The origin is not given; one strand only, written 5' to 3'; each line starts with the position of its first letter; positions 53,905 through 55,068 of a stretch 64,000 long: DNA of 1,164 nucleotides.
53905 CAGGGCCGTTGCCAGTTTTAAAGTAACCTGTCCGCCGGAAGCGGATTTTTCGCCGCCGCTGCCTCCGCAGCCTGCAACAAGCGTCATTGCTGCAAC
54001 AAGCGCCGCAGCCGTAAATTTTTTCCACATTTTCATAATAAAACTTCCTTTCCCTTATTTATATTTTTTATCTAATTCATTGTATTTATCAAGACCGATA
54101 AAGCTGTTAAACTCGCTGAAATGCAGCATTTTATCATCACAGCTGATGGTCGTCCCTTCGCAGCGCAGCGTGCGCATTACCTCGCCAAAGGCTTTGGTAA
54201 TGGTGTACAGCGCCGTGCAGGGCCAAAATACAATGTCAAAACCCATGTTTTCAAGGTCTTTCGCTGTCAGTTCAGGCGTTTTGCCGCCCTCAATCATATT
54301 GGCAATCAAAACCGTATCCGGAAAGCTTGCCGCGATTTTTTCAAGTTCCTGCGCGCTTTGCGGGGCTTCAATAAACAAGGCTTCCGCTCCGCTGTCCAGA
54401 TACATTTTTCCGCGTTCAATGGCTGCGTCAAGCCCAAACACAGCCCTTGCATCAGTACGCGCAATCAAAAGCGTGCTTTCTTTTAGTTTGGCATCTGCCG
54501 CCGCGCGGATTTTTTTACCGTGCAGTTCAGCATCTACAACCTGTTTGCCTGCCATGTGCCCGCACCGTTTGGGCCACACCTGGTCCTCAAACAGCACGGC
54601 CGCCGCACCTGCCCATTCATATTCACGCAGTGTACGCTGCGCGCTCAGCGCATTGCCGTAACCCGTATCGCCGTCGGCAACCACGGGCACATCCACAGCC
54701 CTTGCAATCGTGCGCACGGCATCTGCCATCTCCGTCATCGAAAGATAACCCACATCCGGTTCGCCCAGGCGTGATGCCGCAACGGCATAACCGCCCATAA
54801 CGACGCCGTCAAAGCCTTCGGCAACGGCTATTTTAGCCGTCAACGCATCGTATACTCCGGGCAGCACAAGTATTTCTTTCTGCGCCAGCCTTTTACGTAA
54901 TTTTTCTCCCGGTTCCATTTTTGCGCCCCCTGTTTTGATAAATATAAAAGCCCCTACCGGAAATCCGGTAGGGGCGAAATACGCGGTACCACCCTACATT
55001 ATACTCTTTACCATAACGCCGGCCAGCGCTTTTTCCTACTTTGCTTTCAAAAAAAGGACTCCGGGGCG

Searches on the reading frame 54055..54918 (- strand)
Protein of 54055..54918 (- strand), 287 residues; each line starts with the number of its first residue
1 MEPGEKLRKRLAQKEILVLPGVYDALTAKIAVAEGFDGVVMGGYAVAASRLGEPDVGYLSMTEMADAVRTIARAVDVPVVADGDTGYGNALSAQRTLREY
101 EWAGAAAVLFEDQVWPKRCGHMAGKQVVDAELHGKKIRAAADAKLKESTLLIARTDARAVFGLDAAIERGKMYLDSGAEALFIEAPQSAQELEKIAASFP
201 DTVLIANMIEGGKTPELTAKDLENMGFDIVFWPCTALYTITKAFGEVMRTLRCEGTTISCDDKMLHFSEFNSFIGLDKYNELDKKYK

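Call 5: search_protein_families(library=pfam, proteins=[window:54055-54918:-])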
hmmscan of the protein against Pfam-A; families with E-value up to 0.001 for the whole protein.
window:54055-54918:- (287 aa): 4 families
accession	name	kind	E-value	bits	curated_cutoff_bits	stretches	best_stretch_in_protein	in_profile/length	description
PF13714.12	PEP_mutase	-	1.3e-44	153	31.5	1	9-250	3-238/240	Phosphoenolpyruvate phosphomutase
PF00463.27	ICL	-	2.7e-12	46.4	26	1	77-170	150-246/526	Isocitrate lyase family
PF03060.21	NMO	-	1.2e-05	25.3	28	0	5-84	126-201/331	Nitronate monooxygenase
PF02548.21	Pantoate_transf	-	0.00078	19.4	28.7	0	6-82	6-82/259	Ketopantoate hydroxymethyltransferase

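Call 6: search_protein_families(library=ncbifam, proteins=[window:54055-54918:-])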
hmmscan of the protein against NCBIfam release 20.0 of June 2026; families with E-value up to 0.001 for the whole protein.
window:54055-54918:- (287 aa): 8 families
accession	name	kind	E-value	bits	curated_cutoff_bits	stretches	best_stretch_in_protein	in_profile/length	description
TIGR02317.1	prpB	equivalog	1.3e-83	280.6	354.4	1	4-285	2-281/285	methylisocitrate lyase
TIGR02319.1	CPEP_Pphonmut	equivalog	1e-66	225.1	420.05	1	7-282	8-285/294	carboxyvinyl-carboxyphosphonate phosphorylmutase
NF008455.0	PRK11320.1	equivalog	1.4e-63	214.8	353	1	2-283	6-287/295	methylisocitrate lyase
TIGR02320.1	PEP_mutase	equivalog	1.4e-33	116.1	319.55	1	7-270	1-276/284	phosphoenolpyruvate mutase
TIGR02321.1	Pphn_pyruv_hyd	equivalog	1.6e-31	109.5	374.4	1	7-286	7-288/290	phosphonopyruvate hydrolase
TIGR01346.1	isocit_lyase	equivalog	3.9e-17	61.9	275.9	1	77-174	151-251/527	isocitrate lyase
NF011645.0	PRK15063.1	equivalog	6.2e-16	58.3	562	1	76-161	147-235/430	isocitrate lyase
NF005074.0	PRK06498.1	equivalog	2.5e-09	36.3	446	1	77-159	179-265/531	isocitrate lyase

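Call 7: search_solved_structures(query=window:54055-54918:-, max_evalue=0.00001, show_alignments=2)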
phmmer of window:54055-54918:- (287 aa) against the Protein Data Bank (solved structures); distinct sequences matched with E-value up to 0.00001: 45.
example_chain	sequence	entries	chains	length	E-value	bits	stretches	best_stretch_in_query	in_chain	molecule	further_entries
1zlp_A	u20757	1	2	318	8.4e-71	241.9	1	13-287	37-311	petal death protein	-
4iqd_A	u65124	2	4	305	1e-54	189.1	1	6-283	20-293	Carboxyvinyl-carboxyphosphonate phosphorylmutase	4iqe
3eoo_A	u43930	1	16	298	4.1e-48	167.5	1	3-281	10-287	Methylisocitrate lyase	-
3fa3_A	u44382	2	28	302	8.7e-48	166.4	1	7-278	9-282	2,3-dimethylmalate lyase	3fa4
1mum_A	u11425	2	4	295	6.6e-45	156.9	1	2-281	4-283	2-methylisocitrate lyase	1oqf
1o5q_A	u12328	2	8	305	4.2e-44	154.3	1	2-280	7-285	Probable methylisocitrate lyase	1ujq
1xg3_A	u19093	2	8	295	1.7e-43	152.3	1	2-281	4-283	Probable methylisocitrate lyase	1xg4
6t4v_C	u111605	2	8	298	4.2e-43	151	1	2-269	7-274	2-methylisocitrate lyase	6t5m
3lye_A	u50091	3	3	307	9.7e-43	149.8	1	5-257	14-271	Oxaloacetate acetyl hydrolase | Oxaloacetate acetylhydrolase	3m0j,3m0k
9hra_A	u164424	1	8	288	3.8e-42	147.9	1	1-256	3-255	2-methylisocitrate lyase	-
9hgk_A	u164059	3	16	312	4.3e-42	147.7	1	1-257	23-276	2-methylisocitrate lyase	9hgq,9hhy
9hgo_A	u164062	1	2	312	1.1e-41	146.3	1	1-257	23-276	2-methylisocitrate lyase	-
9hhs_A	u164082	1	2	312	1.6e-41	145.9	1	1-257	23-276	2-methylisocitrate lyase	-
5unc_A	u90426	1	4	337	9.2e-32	113.8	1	18-286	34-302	PHOSPHOENOLPYRUVATE PHOSPHOMUTASE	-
2dua_A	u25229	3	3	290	4.6e-29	105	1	5-275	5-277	Phosphonopyruvate hydrolase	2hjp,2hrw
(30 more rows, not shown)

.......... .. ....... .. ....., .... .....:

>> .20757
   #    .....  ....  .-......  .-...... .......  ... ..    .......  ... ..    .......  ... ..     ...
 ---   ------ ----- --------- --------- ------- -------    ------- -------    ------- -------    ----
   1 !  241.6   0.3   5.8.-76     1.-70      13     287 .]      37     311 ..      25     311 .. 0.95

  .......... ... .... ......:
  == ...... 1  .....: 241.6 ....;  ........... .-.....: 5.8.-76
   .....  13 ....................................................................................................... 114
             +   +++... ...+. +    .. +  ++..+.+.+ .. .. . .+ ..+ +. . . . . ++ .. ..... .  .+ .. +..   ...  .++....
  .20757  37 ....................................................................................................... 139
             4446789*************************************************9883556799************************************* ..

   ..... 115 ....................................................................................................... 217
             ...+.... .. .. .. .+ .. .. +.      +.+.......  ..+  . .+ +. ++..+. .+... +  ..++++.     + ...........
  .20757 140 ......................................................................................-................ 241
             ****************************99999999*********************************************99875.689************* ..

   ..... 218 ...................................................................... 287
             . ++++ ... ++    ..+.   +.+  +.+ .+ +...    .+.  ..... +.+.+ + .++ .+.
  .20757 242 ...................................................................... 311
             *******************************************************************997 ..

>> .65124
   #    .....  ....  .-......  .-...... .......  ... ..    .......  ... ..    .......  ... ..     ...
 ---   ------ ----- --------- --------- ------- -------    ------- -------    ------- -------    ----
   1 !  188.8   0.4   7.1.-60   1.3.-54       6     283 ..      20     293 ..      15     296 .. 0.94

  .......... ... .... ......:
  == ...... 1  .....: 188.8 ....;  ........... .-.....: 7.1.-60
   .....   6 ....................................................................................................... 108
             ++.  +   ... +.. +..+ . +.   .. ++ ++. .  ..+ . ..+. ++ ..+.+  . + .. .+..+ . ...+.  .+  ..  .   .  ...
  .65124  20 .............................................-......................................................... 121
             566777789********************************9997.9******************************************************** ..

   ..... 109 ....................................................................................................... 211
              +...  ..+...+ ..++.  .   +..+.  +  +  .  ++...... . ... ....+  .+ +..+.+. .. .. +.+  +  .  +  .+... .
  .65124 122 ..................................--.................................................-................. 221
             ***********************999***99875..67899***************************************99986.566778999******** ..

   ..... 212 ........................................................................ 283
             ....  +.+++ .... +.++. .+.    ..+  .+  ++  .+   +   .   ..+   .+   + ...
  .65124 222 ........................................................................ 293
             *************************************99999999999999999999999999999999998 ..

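Call 8: find_homologous_proteins(query=window:54055-54918:-, max_evalue=1e-30)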
Query window:54055-54918:- (287 aa): 7997 proteins with E <= 1e-30 among 8000 candidates; the best 120 are listed.
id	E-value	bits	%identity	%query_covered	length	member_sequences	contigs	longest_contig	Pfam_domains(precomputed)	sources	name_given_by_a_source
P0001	3.1e-182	622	99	100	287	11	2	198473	PF13714.13,PF00463.28,PF03060.22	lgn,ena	-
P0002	8.1e-182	621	99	100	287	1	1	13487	PF13714.13,PF00463.28,PF03060.22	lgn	-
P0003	2.3e-181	619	99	100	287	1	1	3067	PF13714.13,PF00463.28,PF03060.22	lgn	-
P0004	2.9e-171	586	92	100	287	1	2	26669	PF13714.13,PF00463.28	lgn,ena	-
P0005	7.7e-171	585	92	100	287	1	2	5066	PF13714.13,PF00463.28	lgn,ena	-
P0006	1.0e-170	584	91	100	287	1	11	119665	PF13714.13,PF00463.28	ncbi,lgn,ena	-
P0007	1.0e-170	584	91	100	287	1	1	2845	PF13714.13,PF00463.28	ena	-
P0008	1.7e-170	584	92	100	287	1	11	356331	PF13714.13,PF00463.28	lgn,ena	-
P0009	1.8e-170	584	92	100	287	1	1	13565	PF13714.13,PF00463.28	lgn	-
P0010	2.0e-170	583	91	100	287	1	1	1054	PF13714.13,PF00463.28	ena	-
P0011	2.3e-170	583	91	100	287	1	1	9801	PF13714.13,PF00463.28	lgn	-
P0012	3.4e-170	583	92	100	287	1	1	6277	PF13714.13,PF00463.28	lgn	-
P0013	3.6e-170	583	91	100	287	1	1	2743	PF13714.13,PF00463.28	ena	-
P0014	7.9e-170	581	91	100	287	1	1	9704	PF13714.13,PF00463.28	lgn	-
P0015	1.3e-169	581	91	100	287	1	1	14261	PF13714.13,PF00463.28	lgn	-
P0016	1.4e-169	581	91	100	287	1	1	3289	PF13714.13,PF00463.28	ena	-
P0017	1.5e-169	580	91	100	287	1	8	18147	PF13714.13,PF00463.28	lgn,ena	-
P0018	2.6e-169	580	91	100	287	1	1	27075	PF13714.13,PF00463.28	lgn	-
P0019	2.7e-169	580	91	100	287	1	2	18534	PF13714.13,PF00463.28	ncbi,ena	-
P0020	2.9e-169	580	91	100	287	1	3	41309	PF13714.13,PF00463.28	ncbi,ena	-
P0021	4.1e-169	579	91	100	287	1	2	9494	PF13714.13,PF00463.28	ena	-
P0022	6.7e-169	578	90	100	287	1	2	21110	PF13714.13,PF00463.28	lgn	-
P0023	9.1e-169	578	91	100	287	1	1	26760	PF13714.13,PF00463.28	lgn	-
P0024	9.2e-169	578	91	100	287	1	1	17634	PF13714.13,PF00463.28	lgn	-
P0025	1.4e-168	577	90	100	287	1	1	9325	PF13714.13,PF00463.28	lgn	-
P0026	1.5e-168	577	91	100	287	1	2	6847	PF13714.13,PF00463.28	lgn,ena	-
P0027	1.5e-168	577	91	100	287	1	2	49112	PF13714.13,PF00463.28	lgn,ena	-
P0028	1.9e-168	577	90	100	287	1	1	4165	PF13714.13,PF00463.28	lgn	-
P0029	2.1e-168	577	91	100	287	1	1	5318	PF13714.13,PF00463.28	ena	-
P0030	3.3e-168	576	90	100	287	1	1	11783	PF13714.13,PF00463.28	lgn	-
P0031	4.5e-168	576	90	100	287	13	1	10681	PF13714.13,PF00463.28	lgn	-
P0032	1.1e-167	574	91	100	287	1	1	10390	PF13714.13,PF00463.28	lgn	-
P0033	2.7e-167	573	90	100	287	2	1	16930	PF13714.13,PF00463.28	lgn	-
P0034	1.0e-166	571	90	100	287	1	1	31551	PF13714.13,PF00463.28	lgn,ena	-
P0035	2.0e-166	570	89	100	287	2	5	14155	PF13714.13,PF00463.28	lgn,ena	-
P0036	1.2e-163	561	90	100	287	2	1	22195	PF13714.13,PF00463.28,PF03060.22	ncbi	-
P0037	3.0e-153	527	79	100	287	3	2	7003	PF13714.13,PF00463.28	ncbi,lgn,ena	-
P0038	4.1e-153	527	80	100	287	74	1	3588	PF13714.13,PF00463.28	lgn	-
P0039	4.0e-151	520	79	100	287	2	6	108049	PF13714.13,PF00463.28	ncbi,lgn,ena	-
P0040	2.7e-150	517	78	100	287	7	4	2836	PF13714.13,PF00463.28,PF03060.22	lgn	-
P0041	1.7e-148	511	80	100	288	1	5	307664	PF13714.13,PF00463.28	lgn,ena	-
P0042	1.5e-147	508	79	99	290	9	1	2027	PF13714.13,PF00463.28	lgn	-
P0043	1.9e-147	508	78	100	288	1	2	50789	PF13714.13,PF00463.28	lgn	-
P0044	3.0e-147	507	83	100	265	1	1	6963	PF13714.13,PF00463.28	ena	-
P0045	5.3e-147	507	78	100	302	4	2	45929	PF13714.13,PF00463.28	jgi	-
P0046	8.8e-147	506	79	99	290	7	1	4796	PF13714.13,PF00463.28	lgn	-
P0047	1.5e-146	505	77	100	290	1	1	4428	PF13714.13,PF00463.28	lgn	-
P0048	2.0e-146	505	78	100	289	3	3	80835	PF13714.13,PF00463.28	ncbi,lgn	-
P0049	2.1e-146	505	92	88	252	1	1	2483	PF13714.13,PF00463.28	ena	-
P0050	1.1e-145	502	77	100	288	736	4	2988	PF13714.13,PF00463.28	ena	-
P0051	4.5e-145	500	80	98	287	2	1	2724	PF13714.13,PF00463.28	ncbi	-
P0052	5.3e-145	500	77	100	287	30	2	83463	PF13714.13,PF00463.28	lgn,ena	-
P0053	1.7e-144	498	77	100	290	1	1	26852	PF13714.13,PF00463.28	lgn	-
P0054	3.3e-144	497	77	100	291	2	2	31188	PF13714.13,PF00463.28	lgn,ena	-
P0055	4.5e-144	497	76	100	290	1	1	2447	PF13714.13,PF00463.28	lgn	-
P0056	1.2e-143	496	76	100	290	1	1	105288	PF13714.13,PF00463.28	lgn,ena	-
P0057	5.0e-143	494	78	99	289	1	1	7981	PF13714.13,PF00463.28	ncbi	-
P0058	1.5e-142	492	77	98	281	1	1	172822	PF13714.13,PF00463.28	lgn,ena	-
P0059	1.6e-142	492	77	98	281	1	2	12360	PF13714.13,PF00463.28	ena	-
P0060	2.6e-142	491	77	99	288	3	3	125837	PF13714.13,PF00463.28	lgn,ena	-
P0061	4.2e-142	491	77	100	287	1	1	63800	PF13714.13,PF00463.28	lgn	-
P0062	5.3e-142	490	77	100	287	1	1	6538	PF13714.13,PF00463.28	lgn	-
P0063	5.3e-142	490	76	100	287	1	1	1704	PF13714.13,PF00463.28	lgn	-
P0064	5.6e-142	490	77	100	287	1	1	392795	PF13714.13,PF00463.28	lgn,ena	-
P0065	7.6e-142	490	77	99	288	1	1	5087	PF13714.13,PF00463.28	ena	-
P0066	7.7e-142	490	77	98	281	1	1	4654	PF13714.13,PF00463.28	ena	-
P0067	1.1e-141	489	77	98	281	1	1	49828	PF13714.13,PF00463.28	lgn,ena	-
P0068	1.4e-141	489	76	99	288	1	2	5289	PF13714.13,PF00463.28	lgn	-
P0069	1.6e-141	489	77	99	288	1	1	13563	PF13714.13,PF00463.28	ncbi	-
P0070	3.5e-141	487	76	100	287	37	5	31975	PF13714.13,PF00463.28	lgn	-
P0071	3.8e-141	487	76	100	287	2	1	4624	PF13714.13,PF00463.28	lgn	-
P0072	3.9e-141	487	77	100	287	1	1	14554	PF13714.13,PF00463.28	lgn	-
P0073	1.4e-140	485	76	100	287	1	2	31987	PF13714.13,PF00463.28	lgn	-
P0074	4.5e-140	484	76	100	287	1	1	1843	PF13714.13,PF00463.28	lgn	-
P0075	8.5e-140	483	75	100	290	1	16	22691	PF13714.13,PF00463.28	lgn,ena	-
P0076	1.2e-139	482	77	99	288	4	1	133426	PF13714.13,PF00463.28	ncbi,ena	-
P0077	2.2e-139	482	75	100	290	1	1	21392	PF13714.13,PF00463.28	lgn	-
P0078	6.8e-139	480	76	99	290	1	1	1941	PF13714.13,PF00463.28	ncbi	-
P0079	1.3e-138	479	76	99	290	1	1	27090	PF13714.13,PF00463.28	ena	-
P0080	1.4e-138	479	77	98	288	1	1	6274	PF13714.13,PF00463.28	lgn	-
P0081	1.6e-138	479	75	99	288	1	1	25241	PF13714.13,PF00463.28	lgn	-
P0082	1.9e-138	478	77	98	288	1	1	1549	PF13714.13,PF00463.28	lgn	-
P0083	3.0e-138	478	75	100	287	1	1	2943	PF13714.13,PF00463.28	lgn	-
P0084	5.4e-138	477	77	94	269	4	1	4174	PF13714.13,PF00463.28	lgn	-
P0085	5.8e-138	477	77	98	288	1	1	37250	PF13714.13,PF00463.28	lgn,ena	-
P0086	4.9e-137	474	74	100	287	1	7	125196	PF13714.13,PF00463.28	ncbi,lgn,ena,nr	ncbi:MAG: oxaloacetate decarboxylase [Phascolarctobacterium sp.]|nr:oxaloacetate decarboxylase [Phas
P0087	9.5e-137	473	73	100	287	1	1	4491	PF13714.13,PF00463.28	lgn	-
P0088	1.4e-136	472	75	99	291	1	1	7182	PF13714.13,PF00463.28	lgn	-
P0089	2.1e-136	472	74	100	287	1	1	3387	PF13714.13,PF00463.28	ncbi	-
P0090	3.5e-136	471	73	100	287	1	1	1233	PF13714.13,PF00463.28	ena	-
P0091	4.6e-136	471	74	100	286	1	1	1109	PF13714.13,PF00463.28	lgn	-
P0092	4.7e-136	471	73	100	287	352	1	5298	PF13714.13,PF00463.28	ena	-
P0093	4.8e-136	471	73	98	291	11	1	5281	PF13714.13,PF00463.28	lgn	-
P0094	9.6e-136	470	74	100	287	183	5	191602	PF13714.13,PF00463.28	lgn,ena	-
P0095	1.5e-135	469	74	98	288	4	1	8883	PF13714.13,PF00463.28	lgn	-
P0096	1.9e-135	469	74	100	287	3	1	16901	PF13714.13,PF00463.28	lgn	-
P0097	2.1e-135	469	73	98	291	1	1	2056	PF13714.13,PF00463.28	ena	-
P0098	2.4e-135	468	74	98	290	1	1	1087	PF13714.13,PF00463.28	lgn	-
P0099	5.2e-135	467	74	99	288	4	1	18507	PF13714.13,PF00463.28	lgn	-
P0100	1.4e-134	466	72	99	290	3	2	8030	PF13714.13,PF00463.28,PF03060.22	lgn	-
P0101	2.2e-133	462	76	98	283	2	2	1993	PF13714.13,PF00463.28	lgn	-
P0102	7.0e-133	460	72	99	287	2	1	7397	PF13714.13,PF00463.28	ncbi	-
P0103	7.1e-133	460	74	99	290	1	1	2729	PF13714.13,PF00463.28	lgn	-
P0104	1.1e-132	460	71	99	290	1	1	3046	PF13714.13,PF00463.28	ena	-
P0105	1.8e-132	459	74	100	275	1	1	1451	PF13714.13,PF00463.28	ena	-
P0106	2.6e-132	458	71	99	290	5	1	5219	PF13714.13,PF00463.28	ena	-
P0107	3.3e-132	458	74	99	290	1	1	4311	PF13714.13,PF00463.28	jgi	-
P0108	4.1e-132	458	70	99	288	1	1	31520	PF13714.13,PF00463.28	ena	-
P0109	9.2e-132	457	72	100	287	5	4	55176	PF13714.13,PF00463.28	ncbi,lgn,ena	-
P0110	3.5e-131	455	70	99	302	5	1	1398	PF13714.13,PF00463.28,PF03060.22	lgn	-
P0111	4.4e-131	454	72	99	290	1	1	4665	PF13714.13,PF00463.28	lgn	-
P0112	6.6e-131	454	71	99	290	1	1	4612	PF13714.13,PF00463.28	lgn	-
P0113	9.0e-131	453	70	99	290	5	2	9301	PF13714.13,PF00463.28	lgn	-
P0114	2.3e-130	452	70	99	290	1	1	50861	PF13714.13,PF00463.28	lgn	-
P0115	2.4e-130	452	70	99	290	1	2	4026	PF13714.13,PF00463.28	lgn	-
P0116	2.6e-130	452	70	99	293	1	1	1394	PF13714.13,PF00463.28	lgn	-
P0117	2.8e-130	452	70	100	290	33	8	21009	PF13714.13,PF00463.28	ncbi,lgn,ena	-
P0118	7.1e-130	450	72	98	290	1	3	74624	PF13714.13,PF00463.28,PF03060.22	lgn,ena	-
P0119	1.9e-129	449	73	98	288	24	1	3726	PF13714.13,PF00463.28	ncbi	-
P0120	5.8e-129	447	73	98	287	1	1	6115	PF13714.13,PF02548.22,PF00463.28,PF03060.22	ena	-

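Call 11: find_related_loci(query=A1, collection=genome_contigs, flank=6000)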
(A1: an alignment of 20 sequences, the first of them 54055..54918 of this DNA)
Query A1 (287 aa) in genome_contigs; peptide patterns used: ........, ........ (x = any residue, [..] = any of these).
600 stretches matched a pattern (row limit reached: there are more); 598 encode a relative of the query (tblastn E <= 1e-3); the best 80 are kept; 80 distinct loci.
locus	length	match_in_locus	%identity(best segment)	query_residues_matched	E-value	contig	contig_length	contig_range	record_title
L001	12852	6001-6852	80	4-287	1e-155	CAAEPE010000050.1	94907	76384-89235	MAG TPA_asm: uncultured Phascolarctobacterium sp., isolate HGM14017, WGS project CAAEPE010000000 data, contig: ERS537369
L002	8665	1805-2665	77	1-287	2e-153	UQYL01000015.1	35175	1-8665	uncultured Dialister sp. isolate UMGS766 genome assembly, contig: NODE_279_length_35175_cov_4.079841, whole genome shotg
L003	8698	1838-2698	73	1-287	4e-145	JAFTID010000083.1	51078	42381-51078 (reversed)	MAG: Phascolarctobacterium sp. isolate RGIG3840 Roe_deer_Cecum-1__c720453, whole genome shotgun sequence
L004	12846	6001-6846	63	6-287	1e-121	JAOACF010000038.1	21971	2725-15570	MAG: Negativicutes bacterium isolate SKW2 NODE_37_length_22430_cov_4.372881, whole genome shotgun sequence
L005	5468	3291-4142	56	6-287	2e-102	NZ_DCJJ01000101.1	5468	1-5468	MAG: Dialister sp. UBA1703 UBA1703_contig_15188, whole genome shotgun sequence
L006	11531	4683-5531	55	7-287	2e-100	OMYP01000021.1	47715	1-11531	uncultured Selenomonadales bacterium isolate RUG097 genome assembly, contig: scaffold_1580, whole genome shotgun sequenc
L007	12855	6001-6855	52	5-287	3e-97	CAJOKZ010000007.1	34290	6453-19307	uncultured Succiniclasticum sp. isolate Reindeer_1_mag_91 genome assembly, contig: scaffold_639, whole genome shotgun se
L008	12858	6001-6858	50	1-286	5e-91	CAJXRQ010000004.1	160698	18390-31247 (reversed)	MAG TPA_asm: uncultured Desulfovibrio sp. isolate SRR6201696_bin.13_MetaBAT_v2.12.1_MAG genome assembly, contig: NODE_88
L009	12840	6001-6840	49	6-286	1e-90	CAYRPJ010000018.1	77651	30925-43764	MAG TPA_asm: uncultured Synergistaceae bacterium isolate SRP241326_co4_65 genome assembly, contig: NODE_539_length_77651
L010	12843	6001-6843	51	7-287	2e-89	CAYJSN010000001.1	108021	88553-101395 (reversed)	MAG TPA_asm: uncultured Nitrosopumilales archaeon isolate ERP125453_co1_176 genome assembly, contig: NODE_83_length_1080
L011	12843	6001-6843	51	7-286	2e-89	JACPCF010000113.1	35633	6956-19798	MAG: Candidatus Rokuibacteriota bacterium isolate NC_groundwater_276_Ag_S-0.2um_68_12 S5_GD2017_2_S2_scaffold_2026, whol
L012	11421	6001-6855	51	1-286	1e-99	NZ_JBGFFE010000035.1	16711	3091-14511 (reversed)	Clostridium lapidicellarium strain MT-113 Scaffold35, whole genome shotgun sequence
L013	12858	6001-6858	46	1-287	2e-87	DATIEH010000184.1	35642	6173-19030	MAG TPA_asm: Candidatus Binatia bacterium isolate SMAG_U16364 k141_44056, whole genome shotgun sequence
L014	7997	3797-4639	49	6-287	6e-87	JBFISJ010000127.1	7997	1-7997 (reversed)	MAG: Nitrospiraceae bacterium isolate Mix_sand13.2021.11.D.64 k141_476059_length_7997_cov_14.4366, whole genome shotgun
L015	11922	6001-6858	46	1-287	1e-86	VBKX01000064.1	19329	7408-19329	MAG: Deltaproteobacteria bacterium isolate DP_20 14_0903_13_30cm_scaffold_463501, whole genome shotgun sequence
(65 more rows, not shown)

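Call 16: list_cluster_members(proteins=[window:54055-54918:-, P0006, P0036, P0039, P0048, P0076, P0109, P0117])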
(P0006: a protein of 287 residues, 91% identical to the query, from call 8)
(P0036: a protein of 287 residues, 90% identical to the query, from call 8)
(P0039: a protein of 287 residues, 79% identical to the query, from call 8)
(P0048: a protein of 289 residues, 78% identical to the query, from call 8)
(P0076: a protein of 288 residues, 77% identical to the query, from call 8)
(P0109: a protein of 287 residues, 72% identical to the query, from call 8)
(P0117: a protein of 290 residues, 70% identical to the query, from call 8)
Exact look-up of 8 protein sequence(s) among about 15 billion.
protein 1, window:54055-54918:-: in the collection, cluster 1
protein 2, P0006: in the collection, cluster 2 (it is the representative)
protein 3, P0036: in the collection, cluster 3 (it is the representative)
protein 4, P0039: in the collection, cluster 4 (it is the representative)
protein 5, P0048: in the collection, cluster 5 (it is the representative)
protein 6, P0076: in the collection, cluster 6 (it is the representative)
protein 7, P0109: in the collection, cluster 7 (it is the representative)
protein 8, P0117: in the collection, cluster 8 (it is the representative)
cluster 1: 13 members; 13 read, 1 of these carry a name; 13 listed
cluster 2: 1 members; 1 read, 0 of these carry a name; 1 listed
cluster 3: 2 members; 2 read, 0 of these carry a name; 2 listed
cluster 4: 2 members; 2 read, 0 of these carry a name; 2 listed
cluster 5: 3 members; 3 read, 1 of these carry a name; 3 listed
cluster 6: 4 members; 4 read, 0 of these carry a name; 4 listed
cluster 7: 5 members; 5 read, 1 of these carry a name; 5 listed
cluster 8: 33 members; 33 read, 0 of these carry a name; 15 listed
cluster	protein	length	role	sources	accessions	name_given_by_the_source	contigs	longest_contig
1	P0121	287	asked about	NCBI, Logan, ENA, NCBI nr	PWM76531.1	MAG: carboxyvinyl-carboxyphosphonate phosphorylmutase [Phascolarctobacterium sp.]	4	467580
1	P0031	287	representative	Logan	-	-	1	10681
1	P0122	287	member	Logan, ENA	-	-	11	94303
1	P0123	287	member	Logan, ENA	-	-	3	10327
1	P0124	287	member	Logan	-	-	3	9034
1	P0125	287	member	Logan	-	-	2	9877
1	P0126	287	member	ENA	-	-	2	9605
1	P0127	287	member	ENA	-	-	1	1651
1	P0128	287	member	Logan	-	-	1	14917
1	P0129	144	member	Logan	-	-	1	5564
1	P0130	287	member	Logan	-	-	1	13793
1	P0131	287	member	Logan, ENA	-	-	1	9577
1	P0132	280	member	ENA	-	-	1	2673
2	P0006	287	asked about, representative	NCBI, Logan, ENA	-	-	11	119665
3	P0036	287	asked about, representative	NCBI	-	-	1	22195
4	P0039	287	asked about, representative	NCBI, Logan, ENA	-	-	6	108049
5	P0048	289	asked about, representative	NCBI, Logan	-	-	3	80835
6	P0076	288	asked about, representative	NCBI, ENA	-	-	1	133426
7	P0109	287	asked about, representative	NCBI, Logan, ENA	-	-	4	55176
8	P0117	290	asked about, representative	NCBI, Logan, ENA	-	-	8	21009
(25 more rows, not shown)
